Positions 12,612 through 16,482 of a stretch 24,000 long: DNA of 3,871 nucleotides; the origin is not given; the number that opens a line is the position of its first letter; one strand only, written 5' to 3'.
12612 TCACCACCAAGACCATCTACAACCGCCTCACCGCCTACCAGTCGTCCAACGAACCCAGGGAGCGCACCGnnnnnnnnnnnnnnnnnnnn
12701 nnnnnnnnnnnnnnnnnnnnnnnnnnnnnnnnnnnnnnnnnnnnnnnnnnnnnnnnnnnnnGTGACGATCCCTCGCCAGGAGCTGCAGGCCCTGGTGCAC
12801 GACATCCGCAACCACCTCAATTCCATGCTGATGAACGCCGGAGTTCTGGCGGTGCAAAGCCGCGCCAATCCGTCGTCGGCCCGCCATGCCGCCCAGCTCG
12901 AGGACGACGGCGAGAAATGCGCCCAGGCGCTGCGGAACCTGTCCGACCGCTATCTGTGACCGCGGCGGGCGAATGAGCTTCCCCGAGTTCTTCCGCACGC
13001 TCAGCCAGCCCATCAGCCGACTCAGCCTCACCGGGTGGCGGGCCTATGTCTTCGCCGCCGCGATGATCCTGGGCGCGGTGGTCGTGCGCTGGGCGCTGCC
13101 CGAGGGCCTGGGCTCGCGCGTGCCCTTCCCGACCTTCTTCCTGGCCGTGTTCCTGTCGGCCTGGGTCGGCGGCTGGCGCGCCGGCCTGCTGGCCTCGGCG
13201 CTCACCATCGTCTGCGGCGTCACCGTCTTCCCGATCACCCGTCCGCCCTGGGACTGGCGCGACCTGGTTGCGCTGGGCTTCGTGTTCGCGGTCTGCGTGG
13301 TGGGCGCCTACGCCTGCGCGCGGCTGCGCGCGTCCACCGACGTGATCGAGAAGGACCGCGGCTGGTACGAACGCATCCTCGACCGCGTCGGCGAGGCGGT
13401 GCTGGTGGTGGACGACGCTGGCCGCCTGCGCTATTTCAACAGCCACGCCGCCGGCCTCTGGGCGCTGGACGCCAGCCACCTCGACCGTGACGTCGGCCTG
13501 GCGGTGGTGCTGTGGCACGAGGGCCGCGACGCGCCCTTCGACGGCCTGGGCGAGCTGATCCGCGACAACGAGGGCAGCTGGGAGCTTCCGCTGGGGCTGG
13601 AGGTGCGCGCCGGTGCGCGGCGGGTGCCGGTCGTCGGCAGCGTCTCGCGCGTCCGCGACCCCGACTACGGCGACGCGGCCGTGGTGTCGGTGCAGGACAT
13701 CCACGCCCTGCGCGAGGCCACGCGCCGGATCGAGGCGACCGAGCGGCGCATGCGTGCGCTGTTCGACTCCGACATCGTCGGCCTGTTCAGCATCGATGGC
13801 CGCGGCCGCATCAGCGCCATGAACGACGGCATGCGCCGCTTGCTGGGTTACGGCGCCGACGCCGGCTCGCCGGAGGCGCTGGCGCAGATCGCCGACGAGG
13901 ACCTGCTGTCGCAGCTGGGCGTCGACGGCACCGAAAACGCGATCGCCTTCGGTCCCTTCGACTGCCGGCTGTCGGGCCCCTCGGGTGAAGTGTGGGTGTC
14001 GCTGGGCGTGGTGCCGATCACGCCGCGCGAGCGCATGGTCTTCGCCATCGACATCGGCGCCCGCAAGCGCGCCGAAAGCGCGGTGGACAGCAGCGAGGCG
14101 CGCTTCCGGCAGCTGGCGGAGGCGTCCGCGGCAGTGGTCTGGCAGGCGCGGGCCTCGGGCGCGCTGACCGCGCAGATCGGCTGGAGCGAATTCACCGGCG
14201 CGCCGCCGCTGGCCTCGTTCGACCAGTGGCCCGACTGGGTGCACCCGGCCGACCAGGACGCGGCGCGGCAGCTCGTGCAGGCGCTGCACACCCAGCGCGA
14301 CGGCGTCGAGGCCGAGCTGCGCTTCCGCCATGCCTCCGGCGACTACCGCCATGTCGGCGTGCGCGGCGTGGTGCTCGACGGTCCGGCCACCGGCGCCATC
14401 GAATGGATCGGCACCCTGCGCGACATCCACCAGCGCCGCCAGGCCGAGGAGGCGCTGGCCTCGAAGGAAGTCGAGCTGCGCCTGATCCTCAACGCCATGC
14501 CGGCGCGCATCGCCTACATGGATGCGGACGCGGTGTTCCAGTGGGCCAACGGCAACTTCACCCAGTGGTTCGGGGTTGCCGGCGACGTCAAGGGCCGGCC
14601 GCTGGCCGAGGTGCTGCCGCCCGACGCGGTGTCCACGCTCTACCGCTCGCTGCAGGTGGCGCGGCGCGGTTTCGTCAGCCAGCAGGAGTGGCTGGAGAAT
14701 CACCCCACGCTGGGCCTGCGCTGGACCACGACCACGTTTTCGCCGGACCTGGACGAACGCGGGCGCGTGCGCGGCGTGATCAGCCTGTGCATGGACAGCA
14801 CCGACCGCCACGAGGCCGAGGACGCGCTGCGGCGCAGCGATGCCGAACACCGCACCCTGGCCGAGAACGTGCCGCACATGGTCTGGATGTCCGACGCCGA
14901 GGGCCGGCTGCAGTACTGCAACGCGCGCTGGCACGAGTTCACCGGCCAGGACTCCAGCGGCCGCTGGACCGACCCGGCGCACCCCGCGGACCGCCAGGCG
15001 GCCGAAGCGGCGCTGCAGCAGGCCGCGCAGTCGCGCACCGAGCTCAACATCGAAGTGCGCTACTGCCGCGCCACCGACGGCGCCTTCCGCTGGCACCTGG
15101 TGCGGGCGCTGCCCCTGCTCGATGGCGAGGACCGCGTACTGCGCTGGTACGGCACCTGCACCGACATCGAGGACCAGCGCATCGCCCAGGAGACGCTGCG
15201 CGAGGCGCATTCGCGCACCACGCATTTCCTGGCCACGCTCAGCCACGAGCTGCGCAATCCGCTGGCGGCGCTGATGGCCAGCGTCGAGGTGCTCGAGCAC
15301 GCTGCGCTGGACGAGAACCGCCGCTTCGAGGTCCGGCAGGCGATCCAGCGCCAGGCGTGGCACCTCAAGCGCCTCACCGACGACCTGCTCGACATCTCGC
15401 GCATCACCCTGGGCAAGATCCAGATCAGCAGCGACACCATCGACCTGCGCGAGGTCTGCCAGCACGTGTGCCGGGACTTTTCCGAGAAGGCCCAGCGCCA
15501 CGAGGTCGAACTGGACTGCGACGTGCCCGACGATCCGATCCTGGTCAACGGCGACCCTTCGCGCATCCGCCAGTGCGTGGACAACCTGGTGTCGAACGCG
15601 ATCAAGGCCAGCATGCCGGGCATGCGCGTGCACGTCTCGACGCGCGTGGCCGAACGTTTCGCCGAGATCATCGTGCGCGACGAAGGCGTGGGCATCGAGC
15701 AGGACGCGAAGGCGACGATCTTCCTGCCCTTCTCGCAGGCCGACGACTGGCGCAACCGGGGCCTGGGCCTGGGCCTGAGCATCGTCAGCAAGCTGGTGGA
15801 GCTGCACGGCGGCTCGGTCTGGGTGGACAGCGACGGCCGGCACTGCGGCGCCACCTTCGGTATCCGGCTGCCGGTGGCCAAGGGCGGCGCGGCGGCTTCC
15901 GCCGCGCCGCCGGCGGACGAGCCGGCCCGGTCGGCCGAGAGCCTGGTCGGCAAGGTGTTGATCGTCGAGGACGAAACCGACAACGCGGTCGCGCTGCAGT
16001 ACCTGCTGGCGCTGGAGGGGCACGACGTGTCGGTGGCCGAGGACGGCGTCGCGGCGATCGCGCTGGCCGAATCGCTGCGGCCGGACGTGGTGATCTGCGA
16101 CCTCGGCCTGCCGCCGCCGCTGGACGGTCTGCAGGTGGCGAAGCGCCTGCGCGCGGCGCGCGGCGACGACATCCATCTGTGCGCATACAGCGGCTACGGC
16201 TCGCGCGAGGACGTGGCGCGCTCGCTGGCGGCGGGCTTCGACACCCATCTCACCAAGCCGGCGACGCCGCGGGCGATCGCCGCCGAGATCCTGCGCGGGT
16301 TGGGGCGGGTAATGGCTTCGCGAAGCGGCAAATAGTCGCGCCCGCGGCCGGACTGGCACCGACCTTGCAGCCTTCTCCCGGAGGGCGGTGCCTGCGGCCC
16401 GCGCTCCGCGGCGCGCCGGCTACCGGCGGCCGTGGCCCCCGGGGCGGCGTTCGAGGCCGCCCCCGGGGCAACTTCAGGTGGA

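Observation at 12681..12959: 92-aa H-box-only (DHp-like) protein between the sigma54 EBP and the hybrid kinase: candidate minimal phosphotransferase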

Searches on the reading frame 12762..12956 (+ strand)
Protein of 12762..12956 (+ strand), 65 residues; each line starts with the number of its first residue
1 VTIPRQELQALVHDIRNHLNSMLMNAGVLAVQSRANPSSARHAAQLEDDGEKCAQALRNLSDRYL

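Call 76: search_solved_structures(query=A6, max_evalue=10, show_alignments=3)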
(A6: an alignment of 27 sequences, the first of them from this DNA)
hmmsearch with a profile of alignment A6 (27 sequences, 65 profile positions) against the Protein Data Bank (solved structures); distinct sequences matched with E-value up to 10: 6.
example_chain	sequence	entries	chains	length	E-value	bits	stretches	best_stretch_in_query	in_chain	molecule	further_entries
9rcc_A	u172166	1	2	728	0.018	18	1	8-43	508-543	Bacteriophytochrome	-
9eut_A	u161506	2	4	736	0.019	18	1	8-43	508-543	Bacteriophytochrome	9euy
7ltq_A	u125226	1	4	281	0.14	15.2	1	3-43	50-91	Histidine kinase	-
6o55_A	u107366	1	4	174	0.57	13.2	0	30-50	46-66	N5-carboxyaminoimidazole ribonucleotide mutase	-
1xpi_A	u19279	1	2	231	1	12.4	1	19-59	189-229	Ribosomal large subunit pseudouridine synthase C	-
1m5q_A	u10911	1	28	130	2.2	11.4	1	9-27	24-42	small nuclear ribonucleoprotein homolog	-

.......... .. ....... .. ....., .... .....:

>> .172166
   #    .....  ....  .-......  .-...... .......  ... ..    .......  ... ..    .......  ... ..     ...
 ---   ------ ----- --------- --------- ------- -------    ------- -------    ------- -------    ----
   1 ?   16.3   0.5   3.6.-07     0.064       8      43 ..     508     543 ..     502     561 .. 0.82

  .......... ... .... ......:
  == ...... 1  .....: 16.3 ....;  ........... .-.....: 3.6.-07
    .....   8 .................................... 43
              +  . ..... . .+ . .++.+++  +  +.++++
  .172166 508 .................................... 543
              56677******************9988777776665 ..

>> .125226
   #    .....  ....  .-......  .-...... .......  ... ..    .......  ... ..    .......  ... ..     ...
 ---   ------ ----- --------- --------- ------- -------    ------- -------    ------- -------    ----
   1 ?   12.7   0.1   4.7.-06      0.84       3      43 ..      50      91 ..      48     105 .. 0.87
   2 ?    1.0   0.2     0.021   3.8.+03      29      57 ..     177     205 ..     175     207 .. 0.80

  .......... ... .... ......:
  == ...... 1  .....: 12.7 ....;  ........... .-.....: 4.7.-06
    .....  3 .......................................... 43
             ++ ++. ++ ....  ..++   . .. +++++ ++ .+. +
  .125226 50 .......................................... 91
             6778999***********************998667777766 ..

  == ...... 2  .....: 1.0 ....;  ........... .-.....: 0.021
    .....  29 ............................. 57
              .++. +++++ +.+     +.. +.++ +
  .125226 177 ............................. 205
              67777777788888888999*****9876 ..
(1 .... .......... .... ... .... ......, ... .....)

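Call 89: find_homologous_proteins(query=A6, max_evalue=0.001)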
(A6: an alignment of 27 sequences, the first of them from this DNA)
Query A6 (27 sequences) (65 aa, profile of the alignment): 37 proteins with E <= 0.001 among 1303 candidates.
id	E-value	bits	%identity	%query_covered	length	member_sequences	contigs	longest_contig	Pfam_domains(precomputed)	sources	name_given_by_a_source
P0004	8.1e-27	111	83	100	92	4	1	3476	PF00512.32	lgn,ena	-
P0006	1.8e-26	109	74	100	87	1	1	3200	-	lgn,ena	-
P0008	3.3e-26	109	66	100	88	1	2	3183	-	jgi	jgi:hypothetical protein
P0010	3.4e-26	109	66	100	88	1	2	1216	-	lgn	-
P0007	3.9e-26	108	66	100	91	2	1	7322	-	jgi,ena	jgi:hypothetical protein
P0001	9.9e-26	107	100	100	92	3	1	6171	-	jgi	jgi:hypothetical protein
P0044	1.9e-25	106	62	100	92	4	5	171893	-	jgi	jgi:signal transduction histidine kinase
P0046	4.8e-25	105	60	100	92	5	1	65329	-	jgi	jgi:hypothetical protein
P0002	6.2e-25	105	75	100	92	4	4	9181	-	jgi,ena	jgi:hypothetical protein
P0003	9.8e-25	104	80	100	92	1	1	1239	-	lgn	-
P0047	1.5e-24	103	54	100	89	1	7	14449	-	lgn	-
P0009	2.7e-24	102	69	100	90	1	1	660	-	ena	-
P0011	5.3e-24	102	66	100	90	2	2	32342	-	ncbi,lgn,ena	-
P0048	5.1e-23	98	62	100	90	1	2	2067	-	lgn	-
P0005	5.2e-23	98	77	86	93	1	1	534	-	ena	-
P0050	8.1e-23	98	44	97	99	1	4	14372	PF00512.32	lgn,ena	-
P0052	9.5e-22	94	60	100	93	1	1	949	PF00512.32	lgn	-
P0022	1.6e-20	90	50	65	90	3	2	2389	PF00512.32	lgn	-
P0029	1.4e-18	84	42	80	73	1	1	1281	PF00512.32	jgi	jgi:signal transduction histidine kinase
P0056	1.3e-17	81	33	94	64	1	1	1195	PF00512.32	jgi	jgi:signal transduction histidine kinase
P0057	1.4e-17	81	40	95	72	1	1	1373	PF00512.32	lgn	-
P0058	2.1e-17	80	43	83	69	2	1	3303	-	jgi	jgi:signal transduction histidine kinase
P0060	3.7e-15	73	43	85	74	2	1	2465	PF00512.32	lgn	-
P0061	5.1e-14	70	41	85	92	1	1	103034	PF00512.32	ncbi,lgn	-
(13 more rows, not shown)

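Call 90: find_encoding_contigs(protein=P0050, flank=7000, max_places=2)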
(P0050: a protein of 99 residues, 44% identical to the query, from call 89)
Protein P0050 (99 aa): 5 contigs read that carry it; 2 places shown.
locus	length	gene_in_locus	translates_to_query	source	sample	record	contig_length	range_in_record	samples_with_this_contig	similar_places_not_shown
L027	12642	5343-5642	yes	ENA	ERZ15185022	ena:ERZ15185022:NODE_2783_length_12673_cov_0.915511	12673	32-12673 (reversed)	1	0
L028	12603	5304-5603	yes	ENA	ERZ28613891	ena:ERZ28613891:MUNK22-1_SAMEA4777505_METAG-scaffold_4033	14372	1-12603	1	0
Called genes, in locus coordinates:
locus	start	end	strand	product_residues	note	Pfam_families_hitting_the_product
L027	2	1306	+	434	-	?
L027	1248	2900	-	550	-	PF03109:ABC1, PF27536:UbiB_helical (faint)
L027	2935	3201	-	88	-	PF04226:Transgly_assoc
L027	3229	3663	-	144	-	-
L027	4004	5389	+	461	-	PF00072:Response_reg, PF00158:Sigma54_activat, PF14532:Sigma54_activ_2, PF07728:AAA_5 (weak), PF25601:AAA_lid_14, PF02954:HTH_8 (weak)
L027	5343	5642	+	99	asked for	PF00512:HisKA (weak)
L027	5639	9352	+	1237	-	PF13493:DUF4118 (weak), PF08448:PAS_4, PF00989:PAS (weak), PF08447:PAS_3 (weak), PF08448:PAS_4, PF00512:HisKA, PF02518:HATPase_c, PF00072:Response_reg, +4 more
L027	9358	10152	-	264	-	PF00106:adh_short, PF08659:KR (weak), PF13561:adh_short_C2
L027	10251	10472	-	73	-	-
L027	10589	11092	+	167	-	PF01243:PNPOx_N, PF16242:Pyrid_ox_like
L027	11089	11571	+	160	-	PF08808:RES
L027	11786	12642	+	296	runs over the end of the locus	?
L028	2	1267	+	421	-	?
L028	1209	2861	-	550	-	PF03109:ABC1, PF27536:UbiB_helical (faint)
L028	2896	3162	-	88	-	PF04226:Transgly_assoc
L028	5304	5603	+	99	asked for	PF00512:HisKA (weak)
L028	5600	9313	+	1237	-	PF13493:DUF4118 (weak), PF08448:PAS_4, PF00989:PAS (weak), PF08447:PAS_3 (weak), PF08448:PAS_4, PF00512:HisKA, PF02518:HATPase_c, PF00072:Response_reg, +4 more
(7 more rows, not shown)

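Call 91: find_encoding_contigs(protein=P0058, flank=7000, max_places=2)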
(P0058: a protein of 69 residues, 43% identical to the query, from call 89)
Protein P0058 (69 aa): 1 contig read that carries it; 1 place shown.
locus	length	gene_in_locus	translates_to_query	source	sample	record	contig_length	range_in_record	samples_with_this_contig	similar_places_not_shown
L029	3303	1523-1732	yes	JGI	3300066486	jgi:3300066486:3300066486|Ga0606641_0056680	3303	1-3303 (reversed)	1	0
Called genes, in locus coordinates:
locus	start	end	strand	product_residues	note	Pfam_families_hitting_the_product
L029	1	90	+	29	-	?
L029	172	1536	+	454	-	PF00072:Response_reg, PF00158:Sigma54_activat, PF14532:Sigma54_activ_2, PF07728:AAA_5 (weak), PF25601:AAA_lid_14, PF02954:HTH_8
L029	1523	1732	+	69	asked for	-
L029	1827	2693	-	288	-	PF00106:adh_short, PF08659:KR, PF13561:adh_short_C2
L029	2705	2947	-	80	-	-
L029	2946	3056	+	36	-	-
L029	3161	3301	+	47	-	?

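Call 92: find_encoding_contigs(protein=P0047, flank=7000, max_places=2)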
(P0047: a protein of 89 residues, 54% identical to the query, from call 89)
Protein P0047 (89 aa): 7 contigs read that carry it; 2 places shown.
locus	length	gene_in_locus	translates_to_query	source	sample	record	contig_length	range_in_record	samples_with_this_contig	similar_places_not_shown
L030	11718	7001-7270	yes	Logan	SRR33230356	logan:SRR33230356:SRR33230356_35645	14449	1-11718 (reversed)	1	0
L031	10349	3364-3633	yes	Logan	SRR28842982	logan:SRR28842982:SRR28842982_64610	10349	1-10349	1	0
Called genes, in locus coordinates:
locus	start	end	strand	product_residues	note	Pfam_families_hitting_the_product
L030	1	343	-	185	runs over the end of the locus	PF07992:Pyr_redox_2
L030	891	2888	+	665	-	PF01068:DNA_ligase_A_M, PF04679:DNA_ligase_A_C, PF21686:LigD_Prim-Pol, PF01896:DNA_primase_S (weak)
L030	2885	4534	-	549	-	PF03109:ABC1, PF27536:UbiB_helical (weak)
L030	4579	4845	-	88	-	PF04226:Transgly_assoc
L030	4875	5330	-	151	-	-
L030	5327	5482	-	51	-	-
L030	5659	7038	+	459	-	PF00072:Response_reg, PF00158:Sigma54_activat, PF14532:Sigma54_activ_2, PF07728:AAA_5 (weak), PF25601:AAA_lid_14, PF02954:HTH_8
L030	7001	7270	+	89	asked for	-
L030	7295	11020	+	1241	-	PF13493:DUF4118, PF08447:PAS_3, PF08448:PAS_4, PF08447:PAS_3, PF08448:PAS_4, PF00512:HisKA, PF02518:HATPase_c, PF00072:Response_reg, +4 more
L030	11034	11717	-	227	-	?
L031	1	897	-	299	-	?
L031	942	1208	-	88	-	PF04226:Transgly_assoc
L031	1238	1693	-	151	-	-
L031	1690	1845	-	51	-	-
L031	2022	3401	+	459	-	PF00072:Response_reg, PF00158:Sigma54_activat, PF14532:Sigma54_activ_2, PF07728:AAA_5 (weak), PF25601:AAA_lid_14, PF02954:HTH_8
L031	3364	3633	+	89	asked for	-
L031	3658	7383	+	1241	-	PF13493:DUF4118, PF08447:PAS_3, PF08448:PAS_4, PF08447:PAS_3, PF08448:PAS_4, PF00512:HisKA, PF02518:HATPase_c, PF00072:Response_reg, +4 more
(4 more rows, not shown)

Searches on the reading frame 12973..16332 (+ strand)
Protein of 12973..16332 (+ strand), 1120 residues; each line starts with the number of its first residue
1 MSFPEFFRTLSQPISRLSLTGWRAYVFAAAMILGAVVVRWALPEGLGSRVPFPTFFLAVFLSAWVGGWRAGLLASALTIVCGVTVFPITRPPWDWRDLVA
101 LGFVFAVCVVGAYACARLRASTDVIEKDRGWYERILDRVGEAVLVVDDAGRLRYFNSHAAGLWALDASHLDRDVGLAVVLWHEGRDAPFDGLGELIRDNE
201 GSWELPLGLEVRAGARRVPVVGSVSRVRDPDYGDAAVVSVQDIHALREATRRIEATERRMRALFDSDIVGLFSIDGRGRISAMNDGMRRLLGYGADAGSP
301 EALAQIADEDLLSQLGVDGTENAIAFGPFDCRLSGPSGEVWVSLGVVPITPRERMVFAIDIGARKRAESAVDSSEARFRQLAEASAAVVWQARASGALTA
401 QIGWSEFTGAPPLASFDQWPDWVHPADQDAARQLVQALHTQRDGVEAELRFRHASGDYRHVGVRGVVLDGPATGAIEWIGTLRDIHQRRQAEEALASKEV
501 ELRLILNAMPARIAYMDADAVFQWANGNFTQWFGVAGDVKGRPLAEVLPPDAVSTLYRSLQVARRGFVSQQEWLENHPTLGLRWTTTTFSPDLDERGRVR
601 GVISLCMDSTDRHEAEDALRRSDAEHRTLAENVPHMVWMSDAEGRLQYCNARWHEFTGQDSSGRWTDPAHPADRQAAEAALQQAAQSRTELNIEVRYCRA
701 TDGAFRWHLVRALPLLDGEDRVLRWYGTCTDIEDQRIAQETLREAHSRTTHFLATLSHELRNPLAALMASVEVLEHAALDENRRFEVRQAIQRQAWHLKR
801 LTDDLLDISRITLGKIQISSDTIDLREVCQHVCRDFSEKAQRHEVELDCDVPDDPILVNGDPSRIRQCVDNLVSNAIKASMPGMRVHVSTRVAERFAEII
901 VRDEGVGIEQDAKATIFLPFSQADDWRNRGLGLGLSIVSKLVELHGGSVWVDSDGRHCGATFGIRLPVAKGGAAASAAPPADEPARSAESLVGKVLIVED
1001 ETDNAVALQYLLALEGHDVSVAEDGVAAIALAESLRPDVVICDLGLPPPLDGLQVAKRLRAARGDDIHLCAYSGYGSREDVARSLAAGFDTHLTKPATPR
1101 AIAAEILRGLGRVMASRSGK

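Call 6: search_protein_families(library=pfam, proteins=[window:12973-16332:+], max_evalue=1)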
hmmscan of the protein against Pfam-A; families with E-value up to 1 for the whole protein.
window:12973-16332:+ (1120 aa): 13 families
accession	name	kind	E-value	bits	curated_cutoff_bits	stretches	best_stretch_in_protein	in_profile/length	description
PF08448.16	PAS_4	-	1e-31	109.9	23.1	3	506-614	1-110/110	PAS fold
PF00989.32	PAS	-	7.6e-29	100.5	22.6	4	627-732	4-113/113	PAS fold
PF02518.31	HATPase_c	-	8.3e-23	81.4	26.4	1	860-969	1-110/111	Histidine kinase-, DNA gyrase B-, and HSP90-like ATPase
PF08447.18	PAS_3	-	1.1e-22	80.5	25.6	2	648-728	3-88/89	PAS fold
PF00072.30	Response_reg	-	3.9e-19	69.3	30.2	1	995-1105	1-109/111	Response regulator receiver domain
PF13188.13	PAS_8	-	4.7e-19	68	21.8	4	626-668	3-48/65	PAS domain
PF13426.13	PAS_9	-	1.4e-17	64.3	27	2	634-733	1-102/103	PAS domain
PF00512.31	HisKA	-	6e-14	52.3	26.9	1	751-812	4-64/66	His Kinase A (phospho-acceptor) domain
PF13596.12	PAS_10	-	1.1e-08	36.1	22.1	1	502-608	1-104/106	PAS domain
PF13493.11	DUF4118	-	2.9e-08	33.9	28.4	1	25-124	1-103/107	Domain of unknown function (DUF4118)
PF12860.13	PAS_7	-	0.002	18.7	27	0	136-173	1-38/115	PAS fold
PF13581.12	HATPase_c_2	-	0.0022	18.5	27.4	1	853-935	30-104/127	Histidine kinase-like ATPase domain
PF24820.1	Diguanyl_cycl_sensor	-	0.023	15.1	28.1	1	137-169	3-35/109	Diguanylate cyclase-like sensor domain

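Call 7: search_protein_families(library=ncbifam, proteins=[window:12973-16332:+], max_evalue=1)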
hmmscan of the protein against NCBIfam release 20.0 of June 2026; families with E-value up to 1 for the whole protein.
window:12973-16332:+ (1120 aa): 157 families (the best 25 are shown)
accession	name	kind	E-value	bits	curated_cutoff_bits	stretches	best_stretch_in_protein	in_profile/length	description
NF041880.1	EPS_EpsF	equivalog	2.3e-76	257.3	900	3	620-967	140-492/492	response regulator EpsF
TIGR02956.1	TMAO_torS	equivalog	4.2e-67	227.1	676.5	1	738-1108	453-818/967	TMAO reductase system sensor histidine kinase/response regulator TorS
NF008302.0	PRK11091.1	equivalog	2.5e-52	178.1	838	2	627-1104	158-637/779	aerobic respiration two-component sensor histidine kinase ArcB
NF046044.1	PnpS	equivalog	1.4e-51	175.7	400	2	614-967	45-390/390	two-component system histidine kinase PnpS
NF041947.1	LuxQ_Vibrio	equivalog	5.9e-50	170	1200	1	674-1102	397-831/843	quorum-sensing autoinducer 2 sensor kinase/phosphatase LuxQ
NF038297.2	hybrid_HK_HrmK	equivalog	4.3e-47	161.1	725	1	742-1097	228-595/607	hybrid histidine kinase/response regulator HrmK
NF008099.0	PRK10841.1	equivalog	3.1e-45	154.3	920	2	736-969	458-691/949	two-component system sensor histidine kinase RcsC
NF011874.0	PRK15347.1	equivalog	9.1e-44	149.7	852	2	742-970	391-616/921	two component system sensor kinase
NF047874.1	MASE3_PAS_HK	subfamily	5.6e-43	147.7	560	1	605-969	246-626/655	MASE3 domain-containing sensor histidine kinase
TIGR02966.1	phoR_proteo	equivalog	8.9e-42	143.3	334.2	1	626-964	8-331/333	phosphate regulon sensor histidine kinase PhoR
NF041832.1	near_NosP_CTERM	subfamily_domain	1e-41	143.3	400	1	745-1100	3-360/370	NahK/ErcS family hybrid sensor histidine kinase/response regulator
NF033092.0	HK_WalK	equivalog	2.5e-41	142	725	1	749-968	372-594/594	cell wall metabolism sensor histidine kinase WalK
NF008468.0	PRK11360.1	equivalog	5.5e-41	140.6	646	2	632-971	276-611/616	two-component system sensor histidine kinase AtoS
NF008318.0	PRK11107.1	equivalog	1e-40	139.7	890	2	737-973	281-523/920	two-component sensor histidine kinase BarA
NF006800.0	PRK09303.1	equivalog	2.9e-40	138.4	342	1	738-970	140-379/383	histidine kinase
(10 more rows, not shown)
